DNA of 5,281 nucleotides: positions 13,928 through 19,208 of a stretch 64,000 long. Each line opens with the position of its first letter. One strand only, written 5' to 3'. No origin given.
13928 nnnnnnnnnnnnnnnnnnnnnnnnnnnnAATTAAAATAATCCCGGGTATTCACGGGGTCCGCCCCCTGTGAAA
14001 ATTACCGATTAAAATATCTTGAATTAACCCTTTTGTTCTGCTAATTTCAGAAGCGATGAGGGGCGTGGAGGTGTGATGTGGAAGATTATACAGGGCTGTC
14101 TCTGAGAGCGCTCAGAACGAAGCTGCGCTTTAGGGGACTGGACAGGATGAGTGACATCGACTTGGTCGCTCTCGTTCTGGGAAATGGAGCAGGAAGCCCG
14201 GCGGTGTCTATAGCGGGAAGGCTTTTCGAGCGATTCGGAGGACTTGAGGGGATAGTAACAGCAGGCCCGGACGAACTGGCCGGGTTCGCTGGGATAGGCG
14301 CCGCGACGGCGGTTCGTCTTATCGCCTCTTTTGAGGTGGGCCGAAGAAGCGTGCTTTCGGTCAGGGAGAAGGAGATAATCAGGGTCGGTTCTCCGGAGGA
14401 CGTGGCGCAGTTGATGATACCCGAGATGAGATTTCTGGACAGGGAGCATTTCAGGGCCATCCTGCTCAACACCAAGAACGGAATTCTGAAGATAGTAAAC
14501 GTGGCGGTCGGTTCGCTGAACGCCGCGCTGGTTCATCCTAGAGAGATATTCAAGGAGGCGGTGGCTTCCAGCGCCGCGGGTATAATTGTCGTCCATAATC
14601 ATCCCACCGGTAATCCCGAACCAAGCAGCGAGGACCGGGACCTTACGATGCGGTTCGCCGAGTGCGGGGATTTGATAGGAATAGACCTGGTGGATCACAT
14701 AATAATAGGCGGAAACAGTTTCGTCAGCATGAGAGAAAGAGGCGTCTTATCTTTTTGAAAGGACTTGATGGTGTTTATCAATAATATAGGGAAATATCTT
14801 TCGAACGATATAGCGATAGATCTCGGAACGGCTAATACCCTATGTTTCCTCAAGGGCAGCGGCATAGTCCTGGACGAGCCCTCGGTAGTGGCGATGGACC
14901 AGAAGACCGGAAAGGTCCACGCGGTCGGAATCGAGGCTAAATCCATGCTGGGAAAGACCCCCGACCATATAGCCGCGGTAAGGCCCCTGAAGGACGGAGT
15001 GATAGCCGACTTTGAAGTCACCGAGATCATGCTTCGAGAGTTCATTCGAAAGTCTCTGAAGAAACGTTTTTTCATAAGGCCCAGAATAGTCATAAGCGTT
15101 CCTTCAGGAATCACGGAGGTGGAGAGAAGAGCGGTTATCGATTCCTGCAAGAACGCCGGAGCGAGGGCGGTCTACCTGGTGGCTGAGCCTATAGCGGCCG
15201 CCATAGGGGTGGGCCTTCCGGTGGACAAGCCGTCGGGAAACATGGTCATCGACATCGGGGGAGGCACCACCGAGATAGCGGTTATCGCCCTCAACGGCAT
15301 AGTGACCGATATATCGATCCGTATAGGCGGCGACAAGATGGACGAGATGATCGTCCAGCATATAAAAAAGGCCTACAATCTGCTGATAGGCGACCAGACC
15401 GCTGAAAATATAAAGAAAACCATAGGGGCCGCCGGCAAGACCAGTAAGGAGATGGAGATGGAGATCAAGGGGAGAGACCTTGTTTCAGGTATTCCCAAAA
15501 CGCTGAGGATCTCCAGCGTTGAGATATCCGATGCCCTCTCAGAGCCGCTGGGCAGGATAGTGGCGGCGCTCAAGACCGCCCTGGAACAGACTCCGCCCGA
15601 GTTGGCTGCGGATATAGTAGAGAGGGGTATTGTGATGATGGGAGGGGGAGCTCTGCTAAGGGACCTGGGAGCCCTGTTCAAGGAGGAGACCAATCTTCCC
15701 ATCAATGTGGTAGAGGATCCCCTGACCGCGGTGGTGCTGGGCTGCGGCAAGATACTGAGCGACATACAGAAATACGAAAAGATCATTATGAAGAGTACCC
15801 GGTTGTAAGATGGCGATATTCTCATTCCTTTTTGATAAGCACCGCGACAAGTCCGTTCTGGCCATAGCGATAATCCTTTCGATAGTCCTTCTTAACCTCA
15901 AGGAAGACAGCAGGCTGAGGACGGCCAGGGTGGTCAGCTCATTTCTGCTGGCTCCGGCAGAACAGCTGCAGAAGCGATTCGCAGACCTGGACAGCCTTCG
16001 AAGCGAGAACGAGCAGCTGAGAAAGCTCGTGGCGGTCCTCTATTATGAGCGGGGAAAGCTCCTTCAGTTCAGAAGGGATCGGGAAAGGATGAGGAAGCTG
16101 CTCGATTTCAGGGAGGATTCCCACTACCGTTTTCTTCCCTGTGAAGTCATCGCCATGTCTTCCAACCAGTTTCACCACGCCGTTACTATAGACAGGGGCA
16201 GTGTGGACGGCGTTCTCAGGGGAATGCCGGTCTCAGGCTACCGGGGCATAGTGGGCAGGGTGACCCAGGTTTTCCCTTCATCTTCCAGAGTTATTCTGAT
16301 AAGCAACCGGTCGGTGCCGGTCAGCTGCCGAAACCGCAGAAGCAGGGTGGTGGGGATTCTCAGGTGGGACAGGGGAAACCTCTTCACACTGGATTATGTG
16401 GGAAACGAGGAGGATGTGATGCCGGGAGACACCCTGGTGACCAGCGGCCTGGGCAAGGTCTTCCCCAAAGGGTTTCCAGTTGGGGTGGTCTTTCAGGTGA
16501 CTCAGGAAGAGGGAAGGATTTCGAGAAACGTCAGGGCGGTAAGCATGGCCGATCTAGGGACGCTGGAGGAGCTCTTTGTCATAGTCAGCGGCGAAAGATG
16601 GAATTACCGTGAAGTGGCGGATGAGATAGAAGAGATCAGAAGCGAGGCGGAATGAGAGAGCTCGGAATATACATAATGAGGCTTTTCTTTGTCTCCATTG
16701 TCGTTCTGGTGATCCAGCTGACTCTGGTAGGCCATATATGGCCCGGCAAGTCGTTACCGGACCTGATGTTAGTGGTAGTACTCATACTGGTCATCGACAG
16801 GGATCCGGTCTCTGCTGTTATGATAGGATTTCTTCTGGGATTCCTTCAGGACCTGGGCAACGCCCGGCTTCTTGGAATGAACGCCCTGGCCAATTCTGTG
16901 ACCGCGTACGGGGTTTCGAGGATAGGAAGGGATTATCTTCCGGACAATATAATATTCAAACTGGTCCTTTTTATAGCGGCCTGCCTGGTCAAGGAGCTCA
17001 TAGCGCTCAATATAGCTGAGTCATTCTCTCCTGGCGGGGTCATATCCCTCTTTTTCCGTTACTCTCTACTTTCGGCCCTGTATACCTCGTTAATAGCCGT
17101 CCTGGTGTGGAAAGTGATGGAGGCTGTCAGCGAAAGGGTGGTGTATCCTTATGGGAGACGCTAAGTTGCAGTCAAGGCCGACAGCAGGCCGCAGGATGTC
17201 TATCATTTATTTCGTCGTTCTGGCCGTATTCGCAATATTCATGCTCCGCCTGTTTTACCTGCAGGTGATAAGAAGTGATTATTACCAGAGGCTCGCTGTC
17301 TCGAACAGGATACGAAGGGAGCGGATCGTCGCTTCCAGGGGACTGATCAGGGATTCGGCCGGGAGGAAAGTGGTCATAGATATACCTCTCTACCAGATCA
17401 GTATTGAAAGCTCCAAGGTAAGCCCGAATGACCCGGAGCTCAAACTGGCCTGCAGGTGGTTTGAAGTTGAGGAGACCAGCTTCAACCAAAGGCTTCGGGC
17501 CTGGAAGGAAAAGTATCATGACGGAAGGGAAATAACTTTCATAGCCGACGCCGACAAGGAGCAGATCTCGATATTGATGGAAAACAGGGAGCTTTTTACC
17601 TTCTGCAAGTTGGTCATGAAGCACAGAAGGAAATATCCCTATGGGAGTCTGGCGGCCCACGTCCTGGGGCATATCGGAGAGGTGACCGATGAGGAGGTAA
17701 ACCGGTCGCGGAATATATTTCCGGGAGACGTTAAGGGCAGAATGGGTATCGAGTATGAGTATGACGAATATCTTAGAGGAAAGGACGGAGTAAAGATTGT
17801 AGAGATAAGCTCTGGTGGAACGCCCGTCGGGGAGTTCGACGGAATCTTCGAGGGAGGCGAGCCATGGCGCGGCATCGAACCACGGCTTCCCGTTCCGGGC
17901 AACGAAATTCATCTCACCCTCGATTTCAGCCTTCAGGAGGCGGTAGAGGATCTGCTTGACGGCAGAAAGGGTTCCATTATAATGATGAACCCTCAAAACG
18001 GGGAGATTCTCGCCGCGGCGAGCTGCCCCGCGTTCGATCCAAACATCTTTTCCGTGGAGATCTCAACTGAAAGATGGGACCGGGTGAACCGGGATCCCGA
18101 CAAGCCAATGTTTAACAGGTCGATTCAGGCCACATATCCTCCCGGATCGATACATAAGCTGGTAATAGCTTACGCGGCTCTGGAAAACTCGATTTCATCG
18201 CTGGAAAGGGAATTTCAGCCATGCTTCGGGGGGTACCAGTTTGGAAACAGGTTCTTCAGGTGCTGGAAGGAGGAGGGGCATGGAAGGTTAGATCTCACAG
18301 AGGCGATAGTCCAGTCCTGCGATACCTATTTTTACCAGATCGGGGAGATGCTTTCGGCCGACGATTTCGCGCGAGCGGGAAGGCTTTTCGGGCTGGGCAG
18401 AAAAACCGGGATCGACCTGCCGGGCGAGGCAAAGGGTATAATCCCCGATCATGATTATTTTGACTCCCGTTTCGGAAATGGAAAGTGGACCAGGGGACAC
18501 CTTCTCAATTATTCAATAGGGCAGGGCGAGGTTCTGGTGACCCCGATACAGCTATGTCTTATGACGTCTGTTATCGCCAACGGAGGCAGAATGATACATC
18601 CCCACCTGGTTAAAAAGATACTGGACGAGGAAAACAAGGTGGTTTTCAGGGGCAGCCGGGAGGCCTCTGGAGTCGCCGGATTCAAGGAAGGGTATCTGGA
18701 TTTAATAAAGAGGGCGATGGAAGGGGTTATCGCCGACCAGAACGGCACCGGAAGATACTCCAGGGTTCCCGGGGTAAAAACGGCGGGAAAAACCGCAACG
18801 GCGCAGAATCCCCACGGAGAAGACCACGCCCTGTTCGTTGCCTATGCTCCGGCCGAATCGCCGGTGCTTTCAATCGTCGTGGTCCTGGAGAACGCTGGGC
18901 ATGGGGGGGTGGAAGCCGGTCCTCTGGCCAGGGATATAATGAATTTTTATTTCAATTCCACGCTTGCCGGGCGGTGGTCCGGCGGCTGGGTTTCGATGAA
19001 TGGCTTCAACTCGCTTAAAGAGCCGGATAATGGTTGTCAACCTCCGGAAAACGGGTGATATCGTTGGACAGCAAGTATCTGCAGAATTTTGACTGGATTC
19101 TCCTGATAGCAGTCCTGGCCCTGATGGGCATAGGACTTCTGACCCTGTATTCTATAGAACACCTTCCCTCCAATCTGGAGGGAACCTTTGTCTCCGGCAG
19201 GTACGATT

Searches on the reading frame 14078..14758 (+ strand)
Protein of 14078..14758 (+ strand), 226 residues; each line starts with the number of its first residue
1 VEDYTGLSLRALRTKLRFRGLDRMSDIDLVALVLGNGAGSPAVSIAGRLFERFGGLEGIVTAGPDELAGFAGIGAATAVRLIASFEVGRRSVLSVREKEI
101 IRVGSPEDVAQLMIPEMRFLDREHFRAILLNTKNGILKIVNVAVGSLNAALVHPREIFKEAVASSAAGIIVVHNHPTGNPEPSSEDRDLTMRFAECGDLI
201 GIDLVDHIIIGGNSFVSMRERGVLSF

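Call 74: search_protein_families(library=pfam, proteins=[window:14078-14758:+], max_evalue=0.00001)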
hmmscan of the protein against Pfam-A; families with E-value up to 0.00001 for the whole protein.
window:14078-14758:+ (226 aa): 2 families
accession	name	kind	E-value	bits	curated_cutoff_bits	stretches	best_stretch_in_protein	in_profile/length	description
PF04002.20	RadC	-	1e-43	148.5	22.1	1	105-222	3-120/121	RadC-like JAB domain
PF20582.4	UPF0758_N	-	1.4e-08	35.1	27.1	1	13-79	11-77/77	UPF0758 N-terminal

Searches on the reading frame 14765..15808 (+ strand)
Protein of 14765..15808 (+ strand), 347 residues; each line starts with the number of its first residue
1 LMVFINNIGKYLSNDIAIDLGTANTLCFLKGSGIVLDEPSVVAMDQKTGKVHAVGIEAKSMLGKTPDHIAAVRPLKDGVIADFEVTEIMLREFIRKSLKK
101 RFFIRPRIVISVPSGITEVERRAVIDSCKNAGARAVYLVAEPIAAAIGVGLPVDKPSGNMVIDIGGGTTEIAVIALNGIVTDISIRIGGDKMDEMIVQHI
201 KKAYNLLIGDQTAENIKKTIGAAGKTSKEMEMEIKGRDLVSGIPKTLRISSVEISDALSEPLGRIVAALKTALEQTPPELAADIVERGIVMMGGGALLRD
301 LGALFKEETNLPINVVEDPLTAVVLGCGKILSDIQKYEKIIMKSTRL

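Call 74: search_protein_families(library=pfam, proteins=[window:14765-15808:+], max_evalue=0.00001)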
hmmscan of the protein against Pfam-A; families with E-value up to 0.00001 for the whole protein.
window:14765-15808:+ (347 aa): 4 families
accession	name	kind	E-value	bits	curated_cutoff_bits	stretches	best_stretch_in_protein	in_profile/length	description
PF06723.19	MreB_Mbl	-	9.6e-142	472.1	27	1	13-338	1-326/327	MreB/Mbl protein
PF00012.26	HSP70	-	3.4e-15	55.7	20.6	1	107-310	135-351/599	Hsp70 protein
PF14450.12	FtsA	-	1.5e-09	38.7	31.8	1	160-319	1-120/127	Cell division protein FtsA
PF00022.25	Actin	-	2.6e-08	33.3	27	1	39-203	31-190/410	Actin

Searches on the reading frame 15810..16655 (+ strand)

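Call 74: search_protein_families(library=pfam, proteins=[window:15810-16655:+], max_evalue=0.00001)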
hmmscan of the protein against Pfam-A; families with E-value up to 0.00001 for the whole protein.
window:15810-16655:+ (281 aa): 1 family
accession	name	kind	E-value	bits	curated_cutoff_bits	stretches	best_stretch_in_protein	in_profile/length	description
PF04085.20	MreC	-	5.7e-40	136.9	28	1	113-258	1-146/147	Rod shape-determining protein MreC, barrel core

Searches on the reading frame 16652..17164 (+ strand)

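Call 74: search_protein_families(library=pfam, proteins=[window:16652-17164:+], max_evalue=0.00001)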
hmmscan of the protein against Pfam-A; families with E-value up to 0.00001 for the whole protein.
window:16652-17164:+ (170 aa): 1 family
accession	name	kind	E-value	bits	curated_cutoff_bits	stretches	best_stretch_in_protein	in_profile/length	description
PF04093.17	MreD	-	1.6e-10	41.8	24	1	7-157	7-152/158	rod shape-determining protein MreD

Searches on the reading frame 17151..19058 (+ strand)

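Call 74: search_protein_families(library=pfam, proteins=[window:17151-19058:+], max_evalue=0.00001)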
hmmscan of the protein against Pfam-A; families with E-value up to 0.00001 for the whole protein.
window:17151-19058:+ (635 aa): 2 families
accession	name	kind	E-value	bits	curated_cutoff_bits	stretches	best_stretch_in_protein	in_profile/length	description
PF00905.27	Transpeptidase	-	4.4e-58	197.3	22.1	1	274-597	1-298/299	Penicillin binding protein transpeptidase domain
PF03717.20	PBP_dimer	-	1.4e-29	104.3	24.4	1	59-228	2-178/180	Penicillin-binding Protein dimerisation domain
